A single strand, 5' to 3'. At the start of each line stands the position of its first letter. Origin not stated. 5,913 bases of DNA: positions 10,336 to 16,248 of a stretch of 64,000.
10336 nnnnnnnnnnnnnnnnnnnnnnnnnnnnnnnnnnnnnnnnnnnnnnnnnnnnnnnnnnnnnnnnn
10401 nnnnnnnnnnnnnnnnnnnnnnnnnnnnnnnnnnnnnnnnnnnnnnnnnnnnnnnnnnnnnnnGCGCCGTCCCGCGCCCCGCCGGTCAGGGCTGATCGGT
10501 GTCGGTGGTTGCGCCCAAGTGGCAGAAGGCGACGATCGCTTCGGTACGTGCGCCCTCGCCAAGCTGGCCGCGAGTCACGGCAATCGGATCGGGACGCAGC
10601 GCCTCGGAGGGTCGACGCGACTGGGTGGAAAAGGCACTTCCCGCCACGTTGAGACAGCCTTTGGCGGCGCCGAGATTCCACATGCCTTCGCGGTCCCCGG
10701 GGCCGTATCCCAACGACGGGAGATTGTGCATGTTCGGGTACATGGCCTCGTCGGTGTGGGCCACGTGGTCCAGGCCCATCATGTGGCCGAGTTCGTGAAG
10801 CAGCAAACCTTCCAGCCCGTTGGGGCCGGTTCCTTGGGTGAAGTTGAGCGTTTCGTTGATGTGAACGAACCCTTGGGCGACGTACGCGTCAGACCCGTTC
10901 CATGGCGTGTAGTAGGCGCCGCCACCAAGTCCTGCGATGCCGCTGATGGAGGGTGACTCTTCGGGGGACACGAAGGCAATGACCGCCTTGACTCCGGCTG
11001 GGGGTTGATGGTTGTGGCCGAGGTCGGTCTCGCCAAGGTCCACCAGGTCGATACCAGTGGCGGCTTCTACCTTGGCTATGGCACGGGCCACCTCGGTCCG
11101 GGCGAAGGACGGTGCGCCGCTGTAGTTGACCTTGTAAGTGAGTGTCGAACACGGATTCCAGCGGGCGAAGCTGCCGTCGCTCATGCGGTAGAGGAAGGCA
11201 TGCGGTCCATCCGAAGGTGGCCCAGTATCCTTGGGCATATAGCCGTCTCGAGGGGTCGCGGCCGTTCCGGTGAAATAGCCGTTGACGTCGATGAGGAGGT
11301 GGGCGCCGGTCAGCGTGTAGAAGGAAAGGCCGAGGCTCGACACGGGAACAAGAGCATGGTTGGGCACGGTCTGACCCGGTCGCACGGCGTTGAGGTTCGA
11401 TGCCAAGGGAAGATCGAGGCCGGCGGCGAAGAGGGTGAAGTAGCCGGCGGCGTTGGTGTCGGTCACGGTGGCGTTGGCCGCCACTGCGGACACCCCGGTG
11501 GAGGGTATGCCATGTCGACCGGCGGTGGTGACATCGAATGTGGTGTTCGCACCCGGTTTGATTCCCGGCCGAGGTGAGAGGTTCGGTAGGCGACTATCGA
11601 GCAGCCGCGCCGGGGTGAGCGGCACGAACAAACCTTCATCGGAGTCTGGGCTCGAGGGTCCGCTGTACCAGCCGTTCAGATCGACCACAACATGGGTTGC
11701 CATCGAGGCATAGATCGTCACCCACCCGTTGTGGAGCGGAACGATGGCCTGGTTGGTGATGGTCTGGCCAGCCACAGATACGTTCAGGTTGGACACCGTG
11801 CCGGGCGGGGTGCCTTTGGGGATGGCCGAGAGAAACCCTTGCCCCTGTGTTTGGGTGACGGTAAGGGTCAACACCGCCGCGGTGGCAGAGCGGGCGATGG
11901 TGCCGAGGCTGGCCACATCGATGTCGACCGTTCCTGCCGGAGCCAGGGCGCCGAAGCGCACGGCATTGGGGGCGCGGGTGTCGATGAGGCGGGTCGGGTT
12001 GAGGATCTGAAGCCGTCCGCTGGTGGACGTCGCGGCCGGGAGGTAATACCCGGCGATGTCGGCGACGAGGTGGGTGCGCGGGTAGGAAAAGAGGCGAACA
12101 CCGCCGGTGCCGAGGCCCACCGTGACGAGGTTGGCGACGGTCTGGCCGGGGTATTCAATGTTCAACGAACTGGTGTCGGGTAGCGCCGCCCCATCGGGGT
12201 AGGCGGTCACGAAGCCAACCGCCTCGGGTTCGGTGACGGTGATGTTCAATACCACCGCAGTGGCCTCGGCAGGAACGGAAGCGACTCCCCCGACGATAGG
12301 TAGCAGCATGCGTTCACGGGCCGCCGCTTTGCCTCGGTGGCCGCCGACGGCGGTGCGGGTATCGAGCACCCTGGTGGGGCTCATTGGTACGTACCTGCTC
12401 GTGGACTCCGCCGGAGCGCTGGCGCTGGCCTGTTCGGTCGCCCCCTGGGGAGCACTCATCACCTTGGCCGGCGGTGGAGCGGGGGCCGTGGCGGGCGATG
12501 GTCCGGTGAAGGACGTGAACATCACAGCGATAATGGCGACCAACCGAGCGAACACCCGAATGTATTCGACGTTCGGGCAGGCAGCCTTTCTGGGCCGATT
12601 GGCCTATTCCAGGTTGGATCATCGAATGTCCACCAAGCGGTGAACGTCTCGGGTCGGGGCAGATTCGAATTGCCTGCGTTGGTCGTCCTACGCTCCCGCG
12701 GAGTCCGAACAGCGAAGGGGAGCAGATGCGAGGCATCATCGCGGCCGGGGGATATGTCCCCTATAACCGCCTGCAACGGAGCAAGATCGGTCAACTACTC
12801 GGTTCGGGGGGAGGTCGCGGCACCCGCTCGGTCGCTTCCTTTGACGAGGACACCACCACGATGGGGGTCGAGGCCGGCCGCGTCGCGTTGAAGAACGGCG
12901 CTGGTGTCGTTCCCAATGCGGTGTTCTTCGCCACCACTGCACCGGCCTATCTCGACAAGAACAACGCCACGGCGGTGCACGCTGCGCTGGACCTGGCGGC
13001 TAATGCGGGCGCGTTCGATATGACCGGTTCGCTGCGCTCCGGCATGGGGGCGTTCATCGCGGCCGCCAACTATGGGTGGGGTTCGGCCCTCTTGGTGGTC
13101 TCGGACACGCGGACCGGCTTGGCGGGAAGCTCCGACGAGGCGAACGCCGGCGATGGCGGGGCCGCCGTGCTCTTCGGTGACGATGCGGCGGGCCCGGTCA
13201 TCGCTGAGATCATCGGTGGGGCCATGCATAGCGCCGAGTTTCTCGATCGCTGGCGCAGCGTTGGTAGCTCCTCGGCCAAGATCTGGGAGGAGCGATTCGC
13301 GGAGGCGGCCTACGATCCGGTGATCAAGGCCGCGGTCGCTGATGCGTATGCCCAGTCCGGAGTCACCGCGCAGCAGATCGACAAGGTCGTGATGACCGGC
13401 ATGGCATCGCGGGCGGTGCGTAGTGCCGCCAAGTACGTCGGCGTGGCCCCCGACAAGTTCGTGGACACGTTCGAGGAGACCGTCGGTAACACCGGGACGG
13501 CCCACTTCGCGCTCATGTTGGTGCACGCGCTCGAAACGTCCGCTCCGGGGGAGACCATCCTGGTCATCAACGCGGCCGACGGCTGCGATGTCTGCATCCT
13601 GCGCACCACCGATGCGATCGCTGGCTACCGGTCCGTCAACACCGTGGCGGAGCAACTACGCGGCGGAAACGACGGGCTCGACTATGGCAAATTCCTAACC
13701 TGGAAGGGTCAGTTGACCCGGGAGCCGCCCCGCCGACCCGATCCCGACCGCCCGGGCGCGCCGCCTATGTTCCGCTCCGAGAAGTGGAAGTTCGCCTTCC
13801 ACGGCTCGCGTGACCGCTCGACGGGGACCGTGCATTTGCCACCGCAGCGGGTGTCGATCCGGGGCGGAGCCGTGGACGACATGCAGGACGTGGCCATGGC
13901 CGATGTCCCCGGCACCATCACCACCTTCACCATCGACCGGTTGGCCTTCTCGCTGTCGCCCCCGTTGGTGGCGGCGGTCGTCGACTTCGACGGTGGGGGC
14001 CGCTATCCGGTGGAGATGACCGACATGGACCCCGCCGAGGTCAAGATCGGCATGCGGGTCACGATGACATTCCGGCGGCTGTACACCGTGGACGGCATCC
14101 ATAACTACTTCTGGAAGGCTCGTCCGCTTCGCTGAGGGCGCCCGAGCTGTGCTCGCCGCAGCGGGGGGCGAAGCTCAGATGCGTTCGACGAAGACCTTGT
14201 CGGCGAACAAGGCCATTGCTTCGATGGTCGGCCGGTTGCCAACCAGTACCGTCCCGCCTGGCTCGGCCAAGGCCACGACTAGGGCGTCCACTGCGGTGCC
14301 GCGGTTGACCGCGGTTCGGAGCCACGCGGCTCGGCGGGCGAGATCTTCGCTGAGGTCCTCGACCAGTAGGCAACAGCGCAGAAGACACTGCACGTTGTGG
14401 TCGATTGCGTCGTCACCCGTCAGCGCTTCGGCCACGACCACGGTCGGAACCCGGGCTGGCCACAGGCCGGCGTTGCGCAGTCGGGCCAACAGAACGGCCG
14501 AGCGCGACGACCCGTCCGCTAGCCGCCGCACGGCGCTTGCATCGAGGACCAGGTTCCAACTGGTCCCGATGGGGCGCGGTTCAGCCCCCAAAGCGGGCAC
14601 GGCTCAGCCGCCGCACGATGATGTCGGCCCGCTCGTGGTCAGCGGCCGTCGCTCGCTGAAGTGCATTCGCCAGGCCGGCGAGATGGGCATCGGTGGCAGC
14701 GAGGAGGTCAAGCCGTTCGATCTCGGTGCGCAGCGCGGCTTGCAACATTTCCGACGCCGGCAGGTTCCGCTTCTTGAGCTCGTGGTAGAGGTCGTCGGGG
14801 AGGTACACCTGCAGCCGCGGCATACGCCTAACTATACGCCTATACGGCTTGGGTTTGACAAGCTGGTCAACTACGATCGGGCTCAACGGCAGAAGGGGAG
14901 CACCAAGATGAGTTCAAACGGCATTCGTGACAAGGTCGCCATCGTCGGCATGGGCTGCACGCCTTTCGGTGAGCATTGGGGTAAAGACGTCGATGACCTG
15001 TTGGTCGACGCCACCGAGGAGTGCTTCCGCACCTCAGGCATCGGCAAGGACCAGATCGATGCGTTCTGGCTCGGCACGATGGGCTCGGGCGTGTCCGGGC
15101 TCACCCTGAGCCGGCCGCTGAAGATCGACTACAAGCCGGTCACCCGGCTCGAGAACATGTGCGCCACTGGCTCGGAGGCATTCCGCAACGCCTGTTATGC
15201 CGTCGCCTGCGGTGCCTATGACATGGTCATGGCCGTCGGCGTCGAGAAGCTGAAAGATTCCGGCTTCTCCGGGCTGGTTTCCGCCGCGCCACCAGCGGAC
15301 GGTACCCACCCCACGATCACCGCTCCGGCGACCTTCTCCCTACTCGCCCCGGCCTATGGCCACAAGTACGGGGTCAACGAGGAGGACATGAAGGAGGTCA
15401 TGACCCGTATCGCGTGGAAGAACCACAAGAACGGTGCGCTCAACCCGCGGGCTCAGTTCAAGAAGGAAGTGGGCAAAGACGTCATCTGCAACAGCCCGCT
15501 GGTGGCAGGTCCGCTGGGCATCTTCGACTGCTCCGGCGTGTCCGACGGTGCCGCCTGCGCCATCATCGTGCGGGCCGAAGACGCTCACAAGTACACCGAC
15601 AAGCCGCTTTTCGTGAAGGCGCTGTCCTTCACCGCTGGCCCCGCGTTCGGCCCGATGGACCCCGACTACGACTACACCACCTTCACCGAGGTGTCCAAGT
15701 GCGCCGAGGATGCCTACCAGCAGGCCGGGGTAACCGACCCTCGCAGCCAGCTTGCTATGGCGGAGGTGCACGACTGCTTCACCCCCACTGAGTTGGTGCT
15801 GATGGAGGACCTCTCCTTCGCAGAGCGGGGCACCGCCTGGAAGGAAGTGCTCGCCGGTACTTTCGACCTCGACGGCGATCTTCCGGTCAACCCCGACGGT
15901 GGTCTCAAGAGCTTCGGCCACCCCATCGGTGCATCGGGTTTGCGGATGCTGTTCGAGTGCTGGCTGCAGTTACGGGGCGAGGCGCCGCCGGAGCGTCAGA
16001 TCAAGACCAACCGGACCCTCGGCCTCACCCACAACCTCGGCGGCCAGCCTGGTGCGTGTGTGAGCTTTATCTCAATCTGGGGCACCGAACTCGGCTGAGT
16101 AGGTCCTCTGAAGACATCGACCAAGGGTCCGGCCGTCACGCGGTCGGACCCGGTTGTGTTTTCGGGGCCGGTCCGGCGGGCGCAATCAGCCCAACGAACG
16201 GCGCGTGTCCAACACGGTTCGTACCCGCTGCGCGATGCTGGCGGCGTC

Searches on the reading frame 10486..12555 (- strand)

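Call 70: search_protein_families(library=pfam, proteins=[window:10486-12555:-], max_evalue=0.0001)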
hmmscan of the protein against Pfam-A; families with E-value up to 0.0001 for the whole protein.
window:10486-12555:- (689 aa): 1 family
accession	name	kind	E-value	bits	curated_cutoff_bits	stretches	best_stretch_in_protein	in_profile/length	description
PF00413.30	Peptidase_M10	-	5.4e-06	26.8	24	1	560-612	84-139/159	Matrixin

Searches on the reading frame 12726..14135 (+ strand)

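Call 68: search_protein_families(library=pfam, proteins=[window:12726-14135:+], max_evalue=0.0001)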
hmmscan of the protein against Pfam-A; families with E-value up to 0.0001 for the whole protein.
window:12726-14135:+ (469 aa): 2 families
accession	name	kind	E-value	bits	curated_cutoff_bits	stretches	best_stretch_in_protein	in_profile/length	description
PF01796.24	OB_ChsH2_C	-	8.4e-12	45.3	27.1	1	390-450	3-65/65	ChsH2, C-terminal OB-fold domain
PF08541.16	ACP_syn_III_C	-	2.1e-10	41.1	26.6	1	209-287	2-81/90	3-Oxoacyl-[acyl-carrier-protein (ACP)] synthase III C terminal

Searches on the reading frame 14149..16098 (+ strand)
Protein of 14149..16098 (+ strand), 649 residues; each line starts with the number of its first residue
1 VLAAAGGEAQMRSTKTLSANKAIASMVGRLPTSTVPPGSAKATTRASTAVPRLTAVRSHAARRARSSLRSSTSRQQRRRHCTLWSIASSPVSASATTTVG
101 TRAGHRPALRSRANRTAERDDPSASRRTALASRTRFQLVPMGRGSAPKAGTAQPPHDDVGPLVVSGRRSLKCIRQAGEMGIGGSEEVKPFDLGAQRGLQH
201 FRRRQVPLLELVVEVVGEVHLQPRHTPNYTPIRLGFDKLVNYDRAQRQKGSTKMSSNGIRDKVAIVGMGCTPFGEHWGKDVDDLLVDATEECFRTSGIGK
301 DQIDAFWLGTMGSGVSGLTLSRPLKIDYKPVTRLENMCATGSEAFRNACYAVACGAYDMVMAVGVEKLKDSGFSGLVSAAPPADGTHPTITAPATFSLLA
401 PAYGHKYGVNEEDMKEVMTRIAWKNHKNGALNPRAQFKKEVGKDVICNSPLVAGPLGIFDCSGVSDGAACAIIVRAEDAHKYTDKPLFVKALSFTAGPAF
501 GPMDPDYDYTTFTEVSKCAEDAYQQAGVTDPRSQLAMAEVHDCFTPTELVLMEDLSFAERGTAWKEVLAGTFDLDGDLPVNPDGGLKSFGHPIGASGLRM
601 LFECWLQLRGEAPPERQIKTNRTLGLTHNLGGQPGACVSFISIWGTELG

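Call 68: search_protein_families(library=pfam, proteins=[window:14149-16098:+], max_evalue=0.0001)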
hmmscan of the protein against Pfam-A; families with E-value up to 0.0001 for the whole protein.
window:14149-16098:+ (649 aa): 3 families
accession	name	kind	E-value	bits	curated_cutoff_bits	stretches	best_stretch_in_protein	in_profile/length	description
PF22691.2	Thiolase_C_1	-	3.3e-32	111.6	28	1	508-633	14-133/144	Thiolase C-terminal domain-like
PF00108.29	Thiolase_N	-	8.6e-17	61.8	26.4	1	263-476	1-259/260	Thiolase, N-terminal domain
PF02803.24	Thiolase_C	-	3.6e-06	27.1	27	1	521-609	30-98/123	Thiolase, C-terminal domain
